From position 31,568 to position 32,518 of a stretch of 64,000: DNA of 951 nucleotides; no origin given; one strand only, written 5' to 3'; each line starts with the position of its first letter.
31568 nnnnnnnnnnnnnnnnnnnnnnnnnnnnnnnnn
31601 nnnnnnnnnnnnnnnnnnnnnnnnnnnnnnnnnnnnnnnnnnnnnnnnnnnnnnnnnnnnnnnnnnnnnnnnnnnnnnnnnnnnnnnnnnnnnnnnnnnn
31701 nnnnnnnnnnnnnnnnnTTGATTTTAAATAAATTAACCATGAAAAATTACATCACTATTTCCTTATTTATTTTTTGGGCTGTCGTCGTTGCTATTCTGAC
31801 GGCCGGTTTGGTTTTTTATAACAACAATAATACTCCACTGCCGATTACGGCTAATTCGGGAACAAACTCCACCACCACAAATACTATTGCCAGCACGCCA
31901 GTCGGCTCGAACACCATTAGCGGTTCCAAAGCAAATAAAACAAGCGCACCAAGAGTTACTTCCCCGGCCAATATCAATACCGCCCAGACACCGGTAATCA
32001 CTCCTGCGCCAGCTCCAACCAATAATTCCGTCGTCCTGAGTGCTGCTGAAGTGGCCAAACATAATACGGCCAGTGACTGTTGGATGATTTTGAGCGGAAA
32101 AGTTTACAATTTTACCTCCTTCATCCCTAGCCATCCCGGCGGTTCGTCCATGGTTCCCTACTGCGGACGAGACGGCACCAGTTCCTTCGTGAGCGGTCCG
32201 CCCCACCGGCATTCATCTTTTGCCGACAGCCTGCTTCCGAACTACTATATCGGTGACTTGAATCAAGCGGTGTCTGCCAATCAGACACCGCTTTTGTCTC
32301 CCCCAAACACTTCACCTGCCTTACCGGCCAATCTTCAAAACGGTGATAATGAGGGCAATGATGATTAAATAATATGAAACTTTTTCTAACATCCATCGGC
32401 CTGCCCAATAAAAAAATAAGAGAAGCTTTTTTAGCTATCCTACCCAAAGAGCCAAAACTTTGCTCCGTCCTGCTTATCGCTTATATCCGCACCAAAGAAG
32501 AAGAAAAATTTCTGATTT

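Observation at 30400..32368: NOX/ferric-reductase-type flavocytochrome co-transcribed with a membrane-anchored extracytoplasmic cytochrome b5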

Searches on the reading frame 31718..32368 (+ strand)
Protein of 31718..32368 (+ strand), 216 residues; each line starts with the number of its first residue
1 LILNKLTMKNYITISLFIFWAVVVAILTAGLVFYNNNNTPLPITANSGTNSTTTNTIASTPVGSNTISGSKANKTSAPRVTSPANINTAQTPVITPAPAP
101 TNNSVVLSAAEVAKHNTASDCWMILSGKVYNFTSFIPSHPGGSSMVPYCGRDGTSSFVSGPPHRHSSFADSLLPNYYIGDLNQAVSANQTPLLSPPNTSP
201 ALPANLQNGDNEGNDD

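Call 3: search_protein_families(library=pfam, proteins=[window:31718-32368:+], max_evalue=0.01)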
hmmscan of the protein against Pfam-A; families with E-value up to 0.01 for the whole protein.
window:31718-32368:+ (216 aa): 1 family
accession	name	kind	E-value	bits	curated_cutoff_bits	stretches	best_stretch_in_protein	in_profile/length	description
PF00173.33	Cyt-b5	-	3.1e-19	69.2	23.7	1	109-181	2-73/74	Cytochrome b5-like Heme/Steroid binding domain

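Call 7: search_solved_structures(query=window:31739-32365:+, max_evalue=0.01, show_alignments=2)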
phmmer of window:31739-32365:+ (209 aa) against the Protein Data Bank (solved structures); distinct sequences matched with E-value up to 0.01: 53.
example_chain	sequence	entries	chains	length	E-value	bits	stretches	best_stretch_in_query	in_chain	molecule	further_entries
1cxy_A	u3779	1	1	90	1.9e-15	60.5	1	99-176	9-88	CYTOCHROME B5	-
3ks0_A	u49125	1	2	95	5.3e-14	55.8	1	98-177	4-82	Cytochrome b2, mitochondrial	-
3mus_A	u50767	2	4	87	9.7e-14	54.9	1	103-175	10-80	Cytochrome b5 type B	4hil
1b5m_A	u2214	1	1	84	9.8e-14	54.9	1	103-175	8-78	CYTOCHROME B5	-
1awp_A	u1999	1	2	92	1e-13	54.8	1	102-175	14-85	CYTOCHROME B5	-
1eue_A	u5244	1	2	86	1.1e-13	54.7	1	103-175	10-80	CYTOCHROME B5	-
4b8n_A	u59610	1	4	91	2.2e-13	53.7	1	99-156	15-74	CYTOCHROME B5-HOST ORIGIN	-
2i89_A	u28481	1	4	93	2.4e-13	53.6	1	102-175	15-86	Cytochrome b5 type B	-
1icc_A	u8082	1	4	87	4.3e-13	52.8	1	103-175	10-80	CYTOCHROME B5 OUTER MITOCHONDRIAL MEMBRANE ISOFORM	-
1sze_A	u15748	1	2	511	7.6e-13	52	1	96-178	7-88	Cytochrome b2, mitochondrial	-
1szf_A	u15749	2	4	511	7.6e-13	52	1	96-178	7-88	Cytochrome b2, mitochondrial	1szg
2oz0_A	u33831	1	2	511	7.7e-13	52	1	96-178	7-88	Cytochrome b2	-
1lco_A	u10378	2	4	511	7.7e-13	52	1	96-178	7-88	L-LACTATE DEHYDROGENASE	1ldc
1fcb_A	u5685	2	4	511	7.7e-13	52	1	96-178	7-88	FLAVOCYTOCHROME B2 | CYTOCHROME B2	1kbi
1ltd_A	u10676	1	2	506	1.3e-12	51.3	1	98-178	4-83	FLAVOCYTOCHROME B2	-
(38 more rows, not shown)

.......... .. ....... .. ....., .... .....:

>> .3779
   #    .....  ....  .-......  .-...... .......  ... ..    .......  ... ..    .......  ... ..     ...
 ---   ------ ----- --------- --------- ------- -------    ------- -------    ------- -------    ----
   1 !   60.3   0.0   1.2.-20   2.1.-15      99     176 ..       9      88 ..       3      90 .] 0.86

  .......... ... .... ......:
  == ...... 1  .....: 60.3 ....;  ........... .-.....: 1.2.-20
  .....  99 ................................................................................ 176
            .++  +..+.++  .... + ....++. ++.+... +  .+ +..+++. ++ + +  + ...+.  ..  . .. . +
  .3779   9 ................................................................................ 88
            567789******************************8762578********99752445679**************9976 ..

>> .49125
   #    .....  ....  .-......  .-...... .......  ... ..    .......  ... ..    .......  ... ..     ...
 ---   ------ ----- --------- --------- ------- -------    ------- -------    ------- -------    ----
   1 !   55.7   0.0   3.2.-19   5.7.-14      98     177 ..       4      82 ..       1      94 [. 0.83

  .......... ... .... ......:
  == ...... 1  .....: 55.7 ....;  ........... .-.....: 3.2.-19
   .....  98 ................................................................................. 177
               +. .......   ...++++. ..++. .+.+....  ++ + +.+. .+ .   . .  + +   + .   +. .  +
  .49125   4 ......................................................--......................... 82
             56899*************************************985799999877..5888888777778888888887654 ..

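Call 8: find_homologous_proteins(query=window:31739-32365:+)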
Query window:31739-32365:+ (209 aa): 255 proteins with E <= 0.001 among 461 candidates; the best 120 are listed.
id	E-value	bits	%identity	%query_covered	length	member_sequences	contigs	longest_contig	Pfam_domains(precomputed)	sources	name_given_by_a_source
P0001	1.8e-130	451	100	100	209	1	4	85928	PF00173.34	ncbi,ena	-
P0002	3.9e-80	286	66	100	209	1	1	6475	PF00173.34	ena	-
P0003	2.6e-78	280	70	49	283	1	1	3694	PF00173.34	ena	-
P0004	4.2e-69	250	68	37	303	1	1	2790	PF00173.34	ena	-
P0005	1.1e-65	239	55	100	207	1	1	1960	PF00173.34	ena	-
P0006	3.2e-61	225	39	87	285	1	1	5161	PF00173.34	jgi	jgi:cytochrome b involved in lipid metabolism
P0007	5.1e-60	221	57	53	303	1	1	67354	PF00173.34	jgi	jgi:cytochrome b involved in lipid metabolism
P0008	5.1e-60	221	54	47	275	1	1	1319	PF00173.34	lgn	-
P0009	3.6e-59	218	56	44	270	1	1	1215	PF00173.34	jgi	jgi:cytochrome b involved in lipid metabolism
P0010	1.5e-58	216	56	49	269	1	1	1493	PF00173.34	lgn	-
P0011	1.7e-58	216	39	90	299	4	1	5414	PF00173.34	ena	-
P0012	2.7e-58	215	44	86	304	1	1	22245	PF00173.34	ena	-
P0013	2.9e-57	212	38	87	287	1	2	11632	PF00173.34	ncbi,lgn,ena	-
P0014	3.5e-56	208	39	85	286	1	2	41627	PF00173.34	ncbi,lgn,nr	ncbi:hypothetical protein M1349_02915 [Patescibacteria group bacterium]|nr:hypothetical protein [Pat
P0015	1.5e-55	206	38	85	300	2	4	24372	PF00173.34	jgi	-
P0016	1.8e-55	206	40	85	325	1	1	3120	PF00173.34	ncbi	-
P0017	2.4e-55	206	33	96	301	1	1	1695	PF00173.34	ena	-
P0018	3.6e-55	205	36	93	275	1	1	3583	PF00173.34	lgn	-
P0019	9.8e-55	204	43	86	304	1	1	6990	PF00173.34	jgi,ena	-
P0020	9.9e-55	203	41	88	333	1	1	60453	PF00173.34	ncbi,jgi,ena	ncbi:MAG: cytochrome b5-like heme/steroid binding domain-containing protein [Patescibacteria group b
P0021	1.2e-54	203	40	85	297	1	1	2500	PF00173.34,PF22997.2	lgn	-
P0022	2.1e-54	202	43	87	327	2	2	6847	PF00173.34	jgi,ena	-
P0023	3.2e-54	202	36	93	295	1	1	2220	PF00173.34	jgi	-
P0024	7.6e-54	201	42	87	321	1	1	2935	PF00173.34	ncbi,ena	-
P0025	1.1e-53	200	52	54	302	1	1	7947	PF00173.34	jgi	jgi:cytochrome b involved in lipid metabolism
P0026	1.3e-53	200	40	88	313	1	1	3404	PF00173.34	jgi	jgi:cytochrome b involved in lipid metabolism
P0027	2.1e-53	199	38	90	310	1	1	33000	PF00173.34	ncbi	-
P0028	4.1e-53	198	37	92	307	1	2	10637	PF00173.34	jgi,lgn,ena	-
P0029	1.0e-52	197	36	94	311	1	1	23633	PF00173.34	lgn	-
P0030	1.4e-52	196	51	48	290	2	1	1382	PF00173.34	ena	-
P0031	1.5e-52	196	35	88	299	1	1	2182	PF00173.34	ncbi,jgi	jgi:cytochrome b involved in lipid metabolism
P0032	6.9e-52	194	37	93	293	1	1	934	PF00173.34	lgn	-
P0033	1.1e-51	194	37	85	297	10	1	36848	PF00173.34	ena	-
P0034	1.2e-51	193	41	54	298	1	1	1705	PF00173.34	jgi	jgi:cytochrome b involved in lipid metabolism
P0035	2.0e-51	193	47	56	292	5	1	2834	PF00173.34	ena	-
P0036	3.4e-51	192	55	43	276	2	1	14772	PF00173.34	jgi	jgi:cytochrome b involved in lipid metabolism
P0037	9.3e-51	191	36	88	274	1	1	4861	PF00173.34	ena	-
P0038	1.5e-50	190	36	85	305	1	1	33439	PF00173.34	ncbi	-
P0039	1.8e-50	190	40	90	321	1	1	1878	PF00173.34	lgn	-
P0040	2.1e-50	189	40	85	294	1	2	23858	PF00173.34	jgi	jgi:cytochrome b involved in lipid metabolism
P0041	2.9e-50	189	42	84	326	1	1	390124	PF00173.34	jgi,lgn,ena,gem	-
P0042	6.0e-50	188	38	94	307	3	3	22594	PF00173.34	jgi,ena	-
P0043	7.8e-50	188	37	88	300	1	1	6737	PF00173.34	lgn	-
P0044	8.7e-50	187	35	86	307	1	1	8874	PF00173.34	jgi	-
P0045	1.0e-49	187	33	95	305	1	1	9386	PF00173.34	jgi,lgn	-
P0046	1.1e-49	187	37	93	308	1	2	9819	PF00173.34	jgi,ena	-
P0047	1.6e-49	187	37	88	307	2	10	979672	PF00173.34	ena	-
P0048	1.9e-49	186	34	81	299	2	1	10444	PF00173.34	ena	-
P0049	2.2e-49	186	36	85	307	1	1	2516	PF00173.34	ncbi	-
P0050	2.6e-49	186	37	93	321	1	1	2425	PF00173.34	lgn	-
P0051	3.8e-49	185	36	87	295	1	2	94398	PF00173.34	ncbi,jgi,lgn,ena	ncbi:MAG: cytochrome b5-like heme/steroid binding domain-containing protein [bacterium]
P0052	4.2e-49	185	36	84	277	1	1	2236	PF00173.34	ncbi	-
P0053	4.4e-49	185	35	94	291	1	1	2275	PF00173.34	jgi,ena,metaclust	metaclust:\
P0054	6.0e-49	185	39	87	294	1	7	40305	PF00173.34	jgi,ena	-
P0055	8.8e-49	184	45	53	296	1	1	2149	PF00173.34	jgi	jgi:cytochrome b involved in lipid metabolism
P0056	9.6e-49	184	35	92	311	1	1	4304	PF00173.34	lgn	-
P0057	2.4e-48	183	36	92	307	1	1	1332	PF00173.34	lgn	-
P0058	2.4e-48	183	35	85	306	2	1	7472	PF00173.34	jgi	jgi:cytochrome b involved in lipid metabolism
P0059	3.2e-48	182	38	86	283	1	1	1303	PF00173.34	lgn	-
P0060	4.5e-48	182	36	90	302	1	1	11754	PF00173.34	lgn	-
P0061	5.1e-48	182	31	99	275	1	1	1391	PF00173.34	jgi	jgi:cytochrome b involved in lipid metabolism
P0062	8.3e-48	181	39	85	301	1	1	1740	PF00173.34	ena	-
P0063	1.1e-47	181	36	87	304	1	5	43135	PF00173.34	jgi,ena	-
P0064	2.6e-47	179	37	86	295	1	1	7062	PF00173.34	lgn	-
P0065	2.6e-47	179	37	86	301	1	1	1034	PF00173.34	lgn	-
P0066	2.6e-47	179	38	86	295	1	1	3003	PF00173.34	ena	-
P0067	2.9e-47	179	34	86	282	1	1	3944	PF00173.34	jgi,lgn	-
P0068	3.3e-47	179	36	87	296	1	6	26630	PF00173.34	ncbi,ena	-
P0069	4.2e-47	179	37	85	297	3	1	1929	PF00173.34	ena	-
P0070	4.6e-47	178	49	49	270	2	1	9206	PF00173.34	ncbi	-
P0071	5.5e-47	178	35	87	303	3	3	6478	PF00173.34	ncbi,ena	-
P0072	6.4e-47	178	38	85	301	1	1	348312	PF00173.34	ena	-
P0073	1.5e-46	177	36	85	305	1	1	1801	PF00173.34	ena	-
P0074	1.5e-46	177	36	85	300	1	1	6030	PF00173.34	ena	-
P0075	2.0e-46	176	36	88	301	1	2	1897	PF00173.34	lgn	-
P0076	2.1e-46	176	47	100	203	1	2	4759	PF00173.34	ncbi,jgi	jgi:cytochrome b involved in lipid metabolism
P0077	6.3e-46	175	37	87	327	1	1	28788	PF00173.34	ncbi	ncbi:MAG: cytochrome b5 domain-containing protein [Candidatus Zambryskibacteria bacterium]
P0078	6.6e-46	175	46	52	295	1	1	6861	PF00173.34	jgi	-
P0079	8.6e-46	174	37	88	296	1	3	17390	PF00173.34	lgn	-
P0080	1.4e-45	174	37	86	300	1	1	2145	PF00173.34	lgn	-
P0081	2.4e-45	173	37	85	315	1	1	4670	PF00173.34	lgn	-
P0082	3.0e-45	173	39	85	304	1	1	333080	PF00173.34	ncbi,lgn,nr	ncbi:MAG: hypothetical protein NTU81_01085 [Candidatus Nomurabacteria bacterium]|nr:hypothetical pro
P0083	5.0e-45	172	49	85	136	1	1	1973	PF00173.34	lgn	-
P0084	5.4e-45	172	46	52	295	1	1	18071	PF00173.34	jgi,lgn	-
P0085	9.5e-45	171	45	45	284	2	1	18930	PF00173.34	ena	-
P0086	1.0e-44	171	37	94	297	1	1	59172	PF00173.34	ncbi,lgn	-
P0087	1.1e-43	167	35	87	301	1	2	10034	PF00173.34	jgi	jgi:cytochrome b involved in lipid metabolism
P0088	1.1e-43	167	47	100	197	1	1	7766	PF00173.34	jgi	jgi:cytochrome b involved in lipid metabolism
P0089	1.2e-43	167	47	40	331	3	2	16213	PF00173.34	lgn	-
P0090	1.6e-43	167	48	42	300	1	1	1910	PF00173.34,PF22997.2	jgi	jgi:cytochrome b involved in lipid metabolism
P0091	1.9e-43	167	35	85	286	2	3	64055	PF00173.34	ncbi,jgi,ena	ncbi:MAG: cytochrome b5 domain-containing protein [bacterium]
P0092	4.9e-43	165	35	92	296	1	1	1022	PF00173.34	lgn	-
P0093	6.8e-43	165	36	86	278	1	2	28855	PF00173.34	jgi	jgi:cytochrome b involved in lipid metabolism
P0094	1.4e-40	157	43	100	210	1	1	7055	PF00173.34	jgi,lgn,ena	-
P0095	7.6e-40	155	31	90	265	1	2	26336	PF00173.34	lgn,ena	-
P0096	3.4e-38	150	51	81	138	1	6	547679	PF00173.34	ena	-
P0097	6.3e-37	145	43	45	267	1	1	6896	PF00173.34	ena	-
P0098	1.3e-36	144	48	38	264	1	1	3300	PF00173.34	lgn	-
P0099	1.9e-36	144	48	38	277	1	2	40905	PF00173.34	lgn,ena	-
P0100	2.0e-35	140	49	38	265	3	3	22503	PF00173.34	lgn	-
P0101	8.7e-35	138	41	100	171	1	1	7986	PF00173.34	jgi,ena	-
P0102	1.6e-34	138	42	87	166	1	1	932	PF00173.34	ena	-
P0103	1.7e-34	137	49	35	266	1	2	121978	PF00173.34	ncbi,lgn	-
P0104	3.9e-34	136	37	98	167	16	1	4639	PF00173.34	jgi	-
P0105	4.2e-34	136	49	35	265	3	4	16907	PF00173.34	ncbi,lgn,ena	-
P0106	6.3e-34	136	37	100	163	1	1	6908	PF00173.34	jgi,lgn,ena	-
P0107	2.7e-33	134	42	87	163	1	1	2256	PF00173.34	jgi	jgi:cytochrome b involved in lipid metabolism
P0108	3.1e-33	133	45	84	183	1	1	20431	PF00173.34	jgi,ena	-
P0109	3.8e-33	133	42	85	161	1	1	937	PF00173.34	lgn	-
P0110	4.5e-33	133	37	98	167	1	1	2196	PF00173.34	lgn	-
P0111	9.9e-33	132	39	98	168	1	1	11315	PF00173.34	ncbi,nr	ncbi:MAG: cytochrome b5-like heme/steroid binding domain-containing protein [Candidatus Magasanikbac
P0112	1.2e-32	131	39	100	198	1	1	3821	PF00173.34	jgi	jgi:cytochrome b involved in lipid metabolism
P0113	3.3e-32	130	37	100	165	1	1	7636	PF00173.34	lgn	-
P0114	4.9e-32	129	42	84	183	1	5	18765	PF00173.34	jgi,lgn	-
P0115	6.4e-32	129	39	94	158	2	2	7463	PF00173.34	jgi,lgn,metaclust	metaclust:\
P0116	6.5e-32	129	40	86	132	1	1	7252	PF00173.34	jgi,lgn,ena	-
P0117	7.0e-32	129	43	83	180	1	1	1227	PF00173.34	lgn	-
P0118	7.8e-32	129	45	100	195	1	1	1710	PF00173.34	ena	-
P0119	9.4e-32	128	39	100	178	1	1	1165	PF00173.34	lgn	-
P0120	9.4e-32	128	40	100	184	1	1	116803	PF00173.34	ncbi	-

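Call 10: find_encoding_contigs(protein=P0001, flank=6000, max_places=4)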
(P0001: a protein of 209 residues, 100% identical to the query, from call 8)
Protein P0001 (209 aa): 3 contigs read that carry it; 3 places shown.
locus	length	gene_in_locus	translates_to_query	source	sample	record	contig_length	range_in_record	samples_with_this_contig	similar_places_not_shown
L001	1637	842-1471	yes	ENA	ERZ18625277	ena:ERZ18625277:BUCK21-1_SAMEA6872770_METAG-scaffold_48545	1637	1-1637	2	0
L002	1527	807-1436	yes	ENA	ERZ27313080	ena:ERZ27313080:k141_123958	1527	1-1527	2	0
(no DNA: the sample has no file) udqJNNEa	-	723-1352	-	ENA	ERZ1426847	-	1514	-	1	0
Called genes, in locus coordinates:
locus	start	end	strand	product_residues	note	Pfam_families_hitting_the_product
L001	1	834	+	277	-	?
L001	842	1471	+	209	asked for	PF00173:Cyt-b5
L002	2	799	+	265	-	?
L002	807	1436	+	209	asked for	PF00173:Cyt-b5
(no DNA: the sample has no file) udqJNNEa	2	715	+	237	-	?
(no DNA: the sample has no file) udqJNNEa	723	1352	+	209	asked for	PF00173:Cyt-b5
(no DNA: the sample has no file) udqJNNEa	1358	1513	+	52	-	?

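Call 11: find_encoding_contigs(protein=P0041, flank=6000, max_places=2)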
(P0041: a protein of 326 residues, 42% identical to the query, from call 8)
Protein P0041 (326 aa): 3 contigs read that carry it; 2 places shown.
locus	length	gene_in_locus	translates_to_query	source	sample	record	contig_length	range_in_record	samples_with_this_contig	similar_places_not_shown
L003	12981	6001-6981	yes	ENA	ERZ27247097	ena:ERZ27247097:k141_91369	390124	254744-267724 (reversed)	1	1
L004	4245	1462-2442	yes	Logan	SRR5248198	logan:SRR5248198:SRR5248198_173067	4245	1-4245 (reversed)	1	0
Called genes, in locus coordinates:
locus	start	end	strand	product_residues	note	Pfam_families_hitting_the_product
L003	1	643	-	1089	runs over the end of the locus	PF02463:SMC_N, PF13304:AAA_21 (weak), PF13476:AAA_23, PF08614:ATG16 (weak), PF13304:AAA_21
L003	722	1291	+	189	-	PF13189:Cytidylate_kin2, PF13207:AAA_17, PF13238:AAA_18, PF02224:Cytidylate_kin (weak)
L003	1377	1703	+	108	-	PF01245:Ribosomal_L19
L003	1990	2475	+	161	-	PF01272:GreA_GreB (weak)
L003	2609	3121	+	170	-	-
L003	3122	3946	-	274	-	PF01252:Peptidase_A8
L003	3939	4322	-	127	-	PF01258:zf-dskA_traR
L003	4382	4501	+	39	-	-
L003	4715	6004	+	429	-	PF01794:Ferric_reduct, PF00970:FAD_binding_6 (weak), PF08022:FAD_binding_8, PF00175:NAD_binding_1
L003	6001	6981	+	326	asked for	PF00173:Cyt-b5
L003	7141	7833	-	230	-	PF01177:Asp_Glu_race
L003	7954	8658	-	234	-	PF01479:S4, PF00849:PseudoU_synth_2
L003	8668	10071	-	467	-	PF04932:Wzy_C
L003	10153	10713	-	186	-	PF08207:EFP_N, PF01132:EFP, PF09285:Elong-fact-P_C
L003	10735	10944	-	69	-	PF01084:Ribosomal_S18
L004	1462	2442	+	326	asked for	PF00173:Cyt-b5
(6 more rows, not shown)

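Call 12: find_encoding_contigs(protein=P0082, flank=6000, max_places=2)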
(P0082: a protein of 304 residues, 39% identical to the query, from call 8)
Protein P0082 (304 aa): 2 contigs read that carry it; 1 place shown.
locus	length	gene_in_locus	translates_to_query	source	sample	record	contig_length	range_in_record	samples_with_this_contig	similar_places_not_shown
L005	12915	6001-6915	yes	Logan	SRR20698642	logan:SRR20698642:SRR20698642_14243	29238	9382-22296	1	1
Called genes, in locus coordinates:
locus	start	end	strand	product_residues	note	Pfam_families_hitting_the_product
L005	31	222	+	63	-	-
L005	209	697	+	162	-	-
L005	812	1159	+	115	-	-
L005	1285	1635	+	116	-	-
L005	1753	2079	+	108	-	-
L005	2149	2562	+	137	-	-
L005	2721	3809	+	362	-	PF11141:DUF2914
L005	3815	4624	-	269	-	PF09335:VTT_dom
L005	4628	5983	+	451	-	PF01794:Ferric_reduct, PF08022:FAD_binding_8, PF00175:NAD_binding_1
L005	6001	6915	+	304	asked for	PF00173:Cyt-b5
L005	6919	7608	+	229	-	PF05724:TPMT, PF05148:Methyltransf_8 (weak), PF13489:Methyltransf_23, PF02353:CMAS, PF13847:Methyltransf_31, PF08241:Methyltransf_11, PF08242:Methyltransf_12, PF13649:Methyltransf_25, +5 more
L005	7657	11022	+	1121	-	PF00580:UvrD-helicase, PF13245:AAA_19, PF13361:UvrD_C, PF13538:UvrD_C_2 (faint)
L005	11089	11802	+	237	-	PF01409:tRNA-synt_2d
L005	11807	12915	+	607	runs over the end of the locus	PF03483:B3_4, PF03484:B5, PF17759:tRNA_synthFbeta (faint), PF03147:FDX-ACB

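Call 27: list_cluster_members(proteins=[P0001, P0121])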
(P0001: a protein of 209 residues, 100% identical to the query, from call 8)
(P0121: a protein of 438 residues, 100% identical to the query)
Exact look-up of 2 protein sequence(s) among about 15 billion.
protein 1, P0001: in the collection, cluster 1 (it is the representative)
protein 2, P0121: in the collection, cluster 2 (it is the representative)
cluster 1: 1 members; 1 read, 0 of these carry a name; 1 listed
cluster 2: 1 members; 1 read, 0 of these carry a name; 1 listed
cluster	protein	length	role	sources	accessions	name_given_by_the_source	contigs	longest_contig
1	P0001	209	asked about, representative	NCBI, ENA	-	-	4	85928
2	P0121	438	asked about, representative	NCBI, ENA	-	-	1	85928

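Call 40: find_related_loci(query=A1, collection=metagenome_contigs, flank=3500)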
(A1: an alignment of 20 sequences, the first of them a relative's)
Query A1 (209 aa) in metagenome_contigs; peptide patterns used: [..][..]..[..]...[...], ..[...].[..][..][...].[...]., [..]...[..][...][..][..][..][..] (x = any residue, [..] = any of these).
600 stretches matched a pattern (row limit reached: there are more); 337 encode a relative of the query (tblastn E <= 1e-3); the best 80 are kept; 80 distinct loci.
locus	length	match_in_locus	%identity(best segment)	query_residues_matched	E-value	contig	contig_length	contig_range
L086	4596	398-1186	64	1-192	4e-40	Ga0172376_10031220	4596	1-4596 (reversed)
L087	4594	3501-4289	64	1-192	6e-40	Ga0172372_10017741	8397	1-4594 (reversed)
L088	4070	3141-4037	39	1-208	4e-38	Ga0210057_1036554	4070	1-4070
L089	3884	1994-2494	38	1-205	9e-38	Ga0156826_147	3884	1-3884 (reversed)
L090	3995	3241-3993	39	1-189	6e-38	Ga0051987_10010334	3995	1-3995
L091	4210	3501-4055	45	1-178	2e-37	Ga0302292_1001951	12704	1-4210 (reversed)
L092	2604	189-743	45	1-178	2e-37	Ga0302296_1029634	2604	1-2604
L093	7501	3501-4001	38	1-205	9e-37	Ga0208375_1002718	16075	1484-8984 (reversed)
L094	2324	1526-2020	40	1-179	5e-37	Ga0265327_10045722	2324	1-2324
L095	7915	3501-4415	41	1-184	3e-36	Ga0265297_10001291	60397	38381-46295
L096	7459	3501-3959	42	1-175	3e-36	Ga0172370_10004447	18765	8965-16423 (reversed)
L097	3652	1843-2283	40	1-178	1e-35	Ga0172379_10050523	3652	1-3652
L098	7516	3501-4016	35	1-208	8e-36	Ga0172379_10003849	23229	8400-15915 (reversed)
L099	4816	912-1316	40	1-178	2e-35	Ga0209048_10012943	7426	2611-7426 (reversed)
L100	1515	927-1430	37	1-207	5e-36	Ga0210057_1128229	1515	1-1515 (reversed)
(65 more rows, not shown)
